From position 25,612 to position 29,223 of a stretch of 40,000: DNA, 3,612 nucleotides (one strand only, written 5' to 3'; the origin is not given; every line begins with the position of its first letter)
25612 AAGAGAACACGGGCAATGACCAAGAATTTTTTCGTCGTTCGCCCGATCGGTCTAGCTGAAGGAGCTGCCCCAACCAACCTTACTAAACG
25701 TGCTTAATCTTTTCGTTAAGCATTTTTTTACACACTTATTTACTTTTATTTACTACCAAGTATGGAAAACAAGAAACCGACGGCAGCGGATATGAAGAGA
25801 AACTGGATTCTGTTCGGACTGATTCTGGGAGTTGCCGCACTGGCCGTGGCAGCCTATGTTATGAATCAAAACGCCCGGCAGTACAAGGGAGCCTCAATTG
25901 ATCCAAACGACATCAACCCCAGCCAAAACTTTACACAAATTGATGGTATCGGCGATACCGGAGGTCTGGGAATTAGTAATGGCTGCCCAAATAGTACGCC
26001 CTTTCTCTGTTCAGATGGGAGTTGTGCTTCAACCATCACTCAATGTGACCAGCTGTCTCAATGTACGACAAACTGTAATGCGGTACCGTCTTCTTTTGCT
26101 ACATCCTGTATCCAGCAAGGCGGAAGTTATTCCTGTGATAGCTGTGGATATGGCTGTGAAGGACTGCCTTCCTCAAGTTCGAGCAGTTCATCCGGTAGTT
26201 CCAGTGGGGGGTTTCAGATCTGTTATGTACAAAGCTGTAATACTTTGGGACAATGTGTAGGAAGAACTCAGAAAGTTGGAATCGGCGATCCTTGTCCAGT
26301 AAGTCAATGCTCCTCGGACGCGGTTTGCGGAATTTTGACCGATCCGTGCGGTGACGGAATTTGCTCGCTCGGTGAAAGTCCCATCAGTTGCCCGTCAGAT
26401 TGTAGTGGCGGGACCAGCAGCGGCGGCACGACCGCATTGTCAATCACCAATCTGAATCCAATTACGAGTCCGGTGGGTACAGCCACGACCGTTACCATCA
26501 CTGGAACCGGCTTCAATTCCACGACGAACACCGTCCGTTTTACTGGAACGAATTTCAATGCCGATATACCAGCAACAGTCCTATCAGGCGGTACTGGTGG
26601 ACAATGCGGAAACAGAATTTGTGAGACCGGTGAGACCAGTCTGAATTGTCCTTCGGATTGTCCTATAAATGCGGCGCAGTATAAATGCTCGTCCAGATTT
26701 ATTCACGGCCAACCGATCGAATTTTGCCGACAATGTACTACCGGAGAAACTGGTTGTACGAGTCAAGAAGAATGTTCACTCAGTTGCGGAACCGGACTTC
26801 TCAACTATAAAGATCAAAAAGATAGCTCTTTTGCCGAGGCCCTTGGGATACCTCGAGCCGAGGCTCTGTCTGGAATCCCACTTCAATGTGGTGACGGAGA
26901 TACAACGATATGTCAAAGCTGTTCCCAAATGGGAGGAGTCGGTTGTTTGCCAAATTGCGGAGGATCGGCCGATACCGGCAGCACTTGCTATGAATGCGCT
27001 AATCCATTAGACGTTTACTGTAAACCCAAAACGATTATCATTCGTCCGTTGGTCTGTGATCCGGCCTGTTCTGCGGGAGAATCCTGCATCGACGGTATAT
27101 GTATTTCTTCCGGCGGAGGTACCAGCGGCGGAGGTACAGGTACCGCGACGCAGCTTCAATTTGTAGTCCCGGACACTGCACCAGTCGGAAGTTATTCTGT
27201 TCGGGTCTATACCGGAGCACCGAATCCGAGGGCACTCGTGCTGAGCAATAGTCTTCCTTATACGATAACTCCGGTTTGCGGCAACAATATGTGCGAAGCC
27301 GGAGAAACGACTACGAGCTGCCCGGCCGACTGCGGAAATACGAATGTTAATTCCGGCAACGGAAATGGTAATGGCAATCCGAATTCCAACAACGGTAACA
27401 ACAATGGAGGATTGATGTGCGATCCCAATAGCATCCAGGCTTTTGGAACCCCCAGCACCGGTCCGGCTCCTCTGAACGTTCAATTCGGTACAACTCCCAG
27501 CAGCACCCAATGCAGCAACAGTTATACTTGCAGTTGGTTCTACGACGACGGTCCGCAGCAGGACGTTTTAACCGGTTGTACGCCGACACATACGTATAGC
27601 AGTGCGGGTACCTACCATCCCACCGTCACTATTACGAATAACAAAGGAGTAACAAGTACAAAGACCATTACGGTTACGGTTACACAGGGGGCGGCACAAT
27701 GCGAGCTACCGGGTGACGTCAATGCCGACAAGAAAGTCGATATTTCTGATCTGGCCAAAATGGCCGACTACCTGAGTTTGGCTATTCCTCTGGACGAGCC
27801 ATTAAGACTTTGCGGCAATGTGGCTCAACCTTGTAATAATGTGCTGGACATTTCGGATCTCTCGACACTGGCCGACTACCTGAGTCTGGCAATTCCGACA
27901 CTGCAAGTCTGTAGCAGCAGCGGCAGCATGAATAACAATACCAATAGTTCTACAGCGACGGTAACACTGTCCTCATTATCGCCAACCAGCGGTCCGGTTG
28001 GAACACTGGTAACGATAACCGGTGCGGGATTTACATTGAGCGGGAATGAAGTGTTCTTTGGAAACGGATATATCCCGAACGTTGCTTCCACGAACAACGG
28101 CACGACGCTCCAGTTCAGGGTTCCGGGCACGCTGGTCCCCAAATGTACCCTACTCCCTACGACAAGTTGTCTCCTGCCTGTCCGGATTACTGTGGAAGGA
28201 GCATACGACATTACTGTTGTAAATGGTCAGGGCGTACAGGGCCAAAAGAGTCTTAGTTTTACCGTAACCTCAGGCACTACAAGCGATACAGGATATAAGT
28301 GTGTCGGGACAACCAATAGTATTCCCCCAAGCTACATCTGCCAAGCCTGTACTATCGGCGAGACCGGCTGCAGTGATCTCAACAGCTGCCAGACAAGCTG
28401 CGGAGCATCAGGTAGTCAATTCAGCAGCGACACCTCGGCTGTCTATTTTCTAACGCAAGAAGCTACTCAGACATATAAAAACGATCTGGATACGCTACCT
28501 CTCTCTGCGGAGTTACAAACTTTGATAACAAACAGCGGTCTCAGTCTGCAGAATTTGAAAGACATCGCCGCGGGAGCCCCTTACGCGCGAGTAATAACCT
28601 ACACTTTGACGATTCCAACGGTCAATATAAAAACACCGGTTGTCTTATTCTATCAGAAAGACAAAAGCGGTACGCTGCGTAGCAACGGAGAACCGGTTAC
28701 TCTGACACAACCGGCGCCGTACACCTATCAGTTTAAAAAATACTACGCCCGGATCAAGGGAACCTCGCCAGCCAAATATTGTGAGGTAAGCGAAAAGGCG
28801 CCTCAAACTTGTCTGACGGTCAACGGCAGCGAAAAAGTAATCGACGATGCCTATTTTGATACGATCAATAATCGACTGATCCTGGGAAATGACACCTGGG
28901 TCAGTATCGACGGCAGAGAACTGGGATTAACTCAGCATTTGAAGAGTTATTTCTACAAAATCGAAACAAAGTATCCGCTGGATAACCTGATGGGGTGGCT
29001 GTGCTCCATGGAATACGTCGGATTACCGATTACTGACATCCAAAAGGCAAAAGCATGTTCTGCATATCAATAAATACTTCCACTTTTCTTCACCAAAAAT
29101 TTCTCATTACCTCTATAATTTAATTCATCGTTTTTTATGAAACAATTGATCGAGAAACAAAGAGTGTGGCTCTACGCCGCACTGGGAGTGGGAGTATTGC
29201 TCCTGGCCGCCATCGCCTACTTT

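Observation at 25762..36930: Enzyme-free cohesin/dockerin-like surface scaffold: five co-oriented genes with complementary modules and several kinds of anchor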

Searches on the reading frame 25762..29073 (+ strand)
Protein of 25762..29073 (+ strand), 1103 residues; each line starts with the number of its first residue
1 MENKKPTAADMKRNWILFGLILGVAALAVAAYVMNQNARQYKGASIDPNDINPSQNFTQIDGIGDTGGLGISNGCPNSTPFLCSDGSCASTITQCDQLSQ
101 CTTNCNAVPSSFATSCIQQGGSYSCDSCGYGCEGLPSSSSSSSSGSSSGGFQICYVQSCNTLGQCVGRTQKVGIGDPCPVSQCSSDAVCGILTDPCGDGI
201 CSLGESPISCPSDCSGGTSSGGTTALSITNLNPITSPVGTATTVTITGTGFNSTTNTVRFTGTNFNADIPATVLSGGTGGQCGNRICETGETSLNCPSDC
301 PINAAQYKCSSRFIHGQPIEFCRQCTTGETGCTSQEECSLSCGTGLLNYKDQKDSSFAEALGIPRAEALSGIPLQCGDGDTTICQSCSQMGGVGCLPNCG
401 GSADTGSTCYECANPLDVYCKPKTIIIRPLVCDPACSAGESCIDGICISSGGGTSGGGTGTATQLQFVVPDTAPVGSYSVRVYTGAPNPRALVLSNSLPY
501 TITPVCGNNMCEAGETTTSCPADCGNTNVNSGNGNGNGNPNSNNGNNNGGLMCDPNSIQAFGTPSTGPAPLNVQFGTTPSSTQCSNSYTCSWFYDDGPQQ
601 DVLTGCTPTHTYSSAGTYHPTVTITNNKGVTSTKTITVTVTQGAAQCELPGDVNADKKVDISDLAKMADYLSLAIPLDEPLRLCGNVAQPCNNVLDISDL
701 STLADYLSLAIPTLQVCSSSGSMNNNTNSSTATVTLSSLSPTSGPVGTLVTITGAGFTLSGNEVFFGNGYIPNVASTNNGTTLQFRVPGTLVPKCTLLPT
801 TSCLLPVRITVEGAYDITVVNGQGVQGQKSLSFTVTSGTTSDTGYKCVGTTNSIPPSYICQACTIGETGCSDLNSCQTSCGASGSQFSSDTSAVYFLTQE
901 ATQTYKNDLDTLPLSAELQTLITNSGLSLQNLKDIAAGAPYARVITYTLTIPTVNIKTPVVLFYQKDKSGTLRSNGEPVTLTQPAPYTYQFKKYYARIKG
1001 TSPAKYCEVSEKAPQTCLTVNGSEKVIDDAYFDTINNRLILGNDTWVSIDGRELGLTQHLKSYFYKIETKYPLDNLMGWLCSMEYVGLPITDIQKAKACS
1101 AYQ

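Call 3: search_protein_families(library=pfam, proteins=[window:25762-29073:+], max_evalue=0.1)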
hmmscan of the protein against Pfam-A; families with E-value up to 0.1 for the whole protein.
window:25762-29073:+ (1103 aa): 4 families
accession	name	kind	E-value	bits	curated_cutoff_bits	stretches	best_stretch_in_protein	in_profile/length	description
PF18911.6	PKD_4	-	2.7e-10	40.6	27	1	561-640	8-85/85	PKD domain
PF01833.30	TIG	-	1.9e-08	34.6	20.9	2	736-815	3-73/84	IPT/TIG domain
PF00801.26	PKD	-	4.5e-06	27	23.5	1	568-635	12-76/80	PKD domain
PF00404.24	Dockerin_1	-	0.012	16.2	22.9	1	650-672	1-23/57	Dockerin type I domain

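Call 6: search_protein_families(library=ncbifam, proteins=[window:25762-29073:+], max_evalue=0.1)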
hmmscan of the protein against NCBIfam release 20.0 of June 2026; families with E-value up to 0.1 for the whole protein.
window:25762-29073:+ (1103 aa): 0 families

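Call 16: list_cluster_members(proteins=[window:25762-29073:+, window:29137-32352:+, window:32474-33055:+, window:33177-34367:+, window:34411-36930:+, window:34384-36930:+, window:37798-38655:+, window:37394-37783:+])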
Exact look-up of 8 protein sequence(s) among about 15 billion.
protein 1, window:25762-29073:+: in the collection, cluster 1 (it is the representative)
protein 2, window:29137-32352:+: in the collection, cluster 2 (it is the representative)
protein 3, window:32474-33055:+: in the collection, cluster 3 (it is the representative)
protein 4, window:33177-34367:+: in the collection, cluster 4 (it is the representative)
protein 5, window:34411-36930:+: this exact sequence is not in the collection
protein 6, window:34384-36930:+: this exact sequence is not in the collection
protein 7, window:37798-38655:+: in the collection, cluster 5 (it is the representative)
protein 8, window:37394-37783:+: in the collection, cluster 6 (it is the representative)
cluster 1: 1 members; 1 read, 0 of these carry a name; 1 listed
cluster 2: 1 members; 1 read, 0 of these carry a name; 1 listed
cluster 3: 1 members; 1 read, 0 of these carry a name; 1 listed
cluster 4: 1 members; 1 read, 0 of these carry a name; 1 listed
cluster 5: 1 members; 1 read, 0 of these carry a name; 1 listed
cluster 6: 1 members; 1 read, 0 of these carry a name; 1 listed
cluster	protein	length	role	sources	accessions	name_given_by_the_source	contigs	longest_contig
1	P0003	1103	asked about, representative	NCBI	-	-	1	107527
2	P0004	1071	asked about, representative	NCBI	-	-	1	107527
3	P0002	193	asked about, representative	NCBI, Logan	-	-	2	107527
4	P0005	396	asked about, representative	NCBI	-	-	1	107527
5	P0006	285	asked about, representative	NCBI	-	-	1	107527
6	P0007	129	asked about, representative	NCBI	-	-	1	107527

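Call 22: find_related_loci(query=A3, collection=genome_contigs, flank=10000)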
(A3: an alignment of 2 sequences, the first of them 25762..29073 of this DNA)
Query A3 (1103 aa) in genome_contigs; peptide patterns used: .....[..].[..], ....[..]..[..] (x = any residue, [..] = any of these).
92 stretches matched a pattern, but none encodes a relative of the query by tblastn (E <= 1e-3).

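Call 23: find_homologous_proteins(query=A3, max_evalue=1e-10)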
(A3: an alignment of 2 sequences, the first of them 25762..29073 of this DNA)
Query A3 (2 sequences) (1103 aa, profile of the alignment): 3 proteins with E <= 1e-10 among 8000 candidates.
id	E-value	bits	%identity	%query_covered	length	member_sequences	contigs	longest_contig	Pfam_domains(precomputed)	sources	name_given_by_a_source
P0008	0.0e+0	2695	43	51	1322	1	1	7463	PF00801.27,PF01833.31,PF00404.25,PF18911.7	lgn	-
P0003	0.0e+0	2023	100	100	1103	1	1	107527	PF00801.27,PF01833.31,PF18911.7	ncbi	-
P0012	1.1e-14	72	38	7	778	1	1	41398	PF01011.29,PF07495.20,PF22352.3,PF16820.12,PF00801.27,PF13360.14,PF18981.7,PF13570.14,PF16403.12,PF16967.12,PF18911.7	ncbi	ncbi:MAG: PKD domain-containing protein [Myxococcales bacterium]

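Call 59: search_solved_structures(query=window:25762-29073:+, max_evalue=0.1)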
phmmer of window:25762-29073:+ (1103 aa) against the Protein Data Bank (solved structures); distinct sequences matched with E-value up to 0.1: 11.
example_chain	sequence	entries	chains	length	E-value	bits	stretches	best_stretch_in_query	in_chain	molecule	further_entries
4aqo_A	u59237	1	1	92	1.5e-07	32.7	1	559-640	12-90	COLLAGENASE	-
2y72_A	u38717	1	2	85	1.6e-07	32.6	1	562-640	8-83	COLLAGENASE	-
4jrw_A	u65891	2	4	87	1.7e-07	32.6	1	563-640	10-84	Collagenase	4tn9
2y3u_A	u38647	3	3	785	4.5e-06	27.9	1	548-640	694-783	COLLAGENASE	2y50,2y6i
4l9d_A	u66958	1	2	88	0.0018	19.2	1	583-640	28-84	Protease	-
9lqj_A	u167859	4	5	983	0.0057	17.6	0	586-641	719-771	Collagenase ColH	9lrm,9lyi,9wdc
9lrk_A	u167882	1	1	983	0.0057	17.6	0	586-641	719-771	Collagenase ColH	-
2c26_A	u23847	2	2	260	0.016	16.1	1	567-643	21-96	ENDOGLUCANASE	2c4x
6aem_A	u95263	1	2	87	0.036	14.9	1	590-640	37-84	PKD domain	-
4u7k_A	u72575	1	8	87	0.075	13.9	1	574-640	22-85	ColH protein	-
4u6t_A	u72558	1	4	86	0.076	13.9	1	574-640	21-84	ColH protein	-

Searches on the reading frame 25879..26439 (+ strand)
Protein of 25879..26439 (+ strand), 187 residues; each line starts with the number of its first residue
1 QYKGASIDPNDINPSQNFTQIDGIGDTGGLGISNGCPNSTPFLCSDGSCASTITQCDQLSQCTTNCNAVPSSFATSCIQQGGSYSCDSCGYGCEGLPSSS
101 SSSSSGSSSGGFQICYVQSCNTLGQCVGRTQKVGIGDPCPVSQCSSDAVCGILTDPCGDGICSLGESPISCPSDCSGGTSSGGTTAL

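Call 74: search_protein_families(library=pfam, proteins=[window:25879-26439:+], max_evalue=10)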
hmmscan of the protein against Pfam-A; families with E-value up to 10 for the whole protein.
window:25879-26439:+ (187 aa): 0 families

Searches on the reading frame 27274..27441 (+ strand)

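Call 74: search_protein_families(library=pfam, proteins=[window:27274-27441:+], max_evalue=10)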
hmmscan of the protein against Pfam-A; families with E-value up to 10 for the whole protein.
window:27274-27441:+ (56 aa): 1 family
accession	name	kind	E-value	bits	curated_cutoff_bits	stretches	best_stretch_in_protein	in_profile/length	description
PF09064.16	EGF_Tme5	-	1.4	9.3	22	0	14-21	6-13/34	Thrombomodulin like fifth domain, EGF-like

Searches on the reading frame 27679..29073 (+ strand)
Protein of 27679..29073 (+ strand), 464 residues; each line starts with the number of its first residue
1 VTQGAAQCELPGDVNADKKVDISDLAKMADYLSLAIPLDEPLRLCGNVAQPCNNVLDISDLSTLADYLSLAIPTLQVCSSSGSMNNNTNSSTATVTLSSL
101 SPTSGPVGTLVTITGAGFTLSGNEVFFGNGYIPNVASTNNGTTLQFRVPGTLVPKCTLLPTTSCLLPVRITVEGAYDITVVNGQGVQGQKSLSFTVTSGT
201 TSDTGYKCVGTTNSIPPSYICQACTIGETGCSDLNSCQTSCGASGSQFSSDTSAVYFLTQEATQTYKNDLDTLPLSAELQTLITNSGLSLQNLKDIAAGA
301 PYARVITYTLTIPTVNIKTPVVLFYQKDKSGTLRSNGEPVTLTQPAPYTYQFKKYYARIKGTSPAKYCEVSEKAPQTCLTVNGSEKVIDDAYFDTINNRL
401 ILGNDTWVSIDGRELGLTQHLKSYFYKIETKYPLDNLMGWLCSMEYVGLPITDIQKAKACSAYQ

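Call 35: find_related_loci(query=A4, collection=metagenome_contigs, flank=10000)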
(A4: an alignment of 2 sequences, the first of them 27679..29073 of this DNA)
Query A4 (464 aa) in metagenome_contigs; peptide patterns used: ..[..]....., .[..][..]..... (x = any residue, [..] = any of these).
312 stretches matched a pattern; 2 encode a relative of the query (tblastn E <= 1e-3); 2 distinct loci.
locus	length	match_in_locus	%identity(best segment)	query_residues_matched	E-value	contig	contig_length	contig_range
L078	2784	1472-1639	47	10-68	5e-7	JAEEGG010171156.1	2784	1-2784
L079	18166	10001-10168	36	11-68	5e-6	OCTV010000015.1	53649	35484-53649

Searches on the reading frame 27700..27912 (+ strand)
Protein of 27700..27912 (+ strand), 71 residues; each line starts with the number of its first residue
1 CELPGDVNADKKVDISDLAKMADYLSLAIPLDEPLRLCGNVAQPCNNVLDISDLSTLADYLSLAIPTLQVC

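Call 26: search_protein_families(library=pfam, proteins=[window:27700-27912:+], max_evalue=10)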
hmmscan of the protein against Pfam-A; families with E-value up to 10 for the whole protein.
seq(71 aa): 3 families
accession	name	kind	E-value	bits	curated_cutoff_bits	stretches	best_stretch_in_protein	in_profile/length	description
PF00404.24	Dockerin_1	-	0.00019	22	22.9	1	4-26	1-23/57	Dockerin type I domain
PF08309.17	LVIVD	-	0.12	12.1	20.2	0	48-57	25-34/42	LVIVD repeat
PF24448.1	T4_y05I_C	-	0.22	12.4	27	1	49-68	50-69/69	y05I-like putative transcription factor C-terminal domain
